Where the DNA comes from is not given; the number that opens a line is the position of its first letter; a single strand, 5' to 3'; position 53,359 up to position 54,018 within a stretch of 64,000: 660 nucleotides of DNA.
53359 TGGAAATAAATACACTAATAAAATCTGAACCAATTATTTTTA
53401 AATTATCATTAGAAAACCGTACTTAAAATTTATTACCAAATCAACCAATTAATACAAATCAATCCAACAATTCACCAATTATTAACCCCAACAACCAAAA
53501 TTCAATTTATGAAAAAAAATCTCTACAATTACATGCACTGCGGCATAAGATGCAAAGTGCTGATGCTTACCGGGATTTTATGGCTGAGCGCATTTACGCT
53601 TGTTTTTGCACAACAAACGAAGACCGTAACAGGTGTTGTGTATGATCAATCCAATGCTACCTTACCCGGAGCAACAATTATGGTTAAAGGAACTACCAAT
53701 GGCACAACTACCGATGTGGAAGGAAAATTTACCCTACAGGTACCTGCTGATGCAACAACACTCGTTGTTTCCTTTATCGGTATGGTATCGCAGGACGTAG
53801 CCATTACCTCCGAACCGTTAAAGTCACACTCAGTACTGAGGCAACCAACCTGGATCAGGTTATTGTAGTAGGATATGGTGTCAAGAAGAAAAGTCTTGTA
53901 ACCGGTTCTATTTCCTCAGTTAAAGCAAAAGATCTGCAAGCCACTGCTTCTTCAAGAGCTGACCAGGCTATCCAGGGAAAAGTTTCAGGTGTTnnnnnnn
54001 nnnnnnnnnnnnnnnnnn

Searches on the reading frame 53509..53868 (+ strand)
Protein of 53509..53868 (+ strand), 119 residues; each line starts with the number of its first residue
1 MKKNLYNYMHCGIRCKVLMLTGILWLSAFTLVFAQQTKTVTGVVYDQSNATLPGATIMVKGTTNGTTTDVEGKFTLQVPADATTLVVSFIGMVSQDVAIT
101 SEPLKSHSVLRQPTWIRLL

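Call 37: search_protein_families(library=pfam, proteins=[window:53509-53868:+], max_evalue=0.001)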
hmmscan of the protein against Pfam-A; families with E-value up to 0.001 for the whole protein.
window:53509-53868:+ (119 aa): 4 families
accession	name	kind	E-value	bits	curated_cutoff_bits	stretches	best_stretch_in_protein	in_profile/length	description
PF13715.12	CarbopepD_reg_2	-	7e-19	68.1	32.2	1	40-106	1-69/88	CarboxypepD_reg-like domain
PF13620.12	CarboxypepD_reg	-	3.2e-13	50.3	32.3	1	39-100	1-68/82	Carboxypeptidase regulatory-like domain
PF23591.1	CILP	-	0.0001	22.7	27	1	37-94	4-61/90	Cartilage intermediate layer protein 1-like domain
PF15976.11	CooC_C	-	0.00012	22.5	29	1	35-88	14-65/93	CS1-pili formation C-terminal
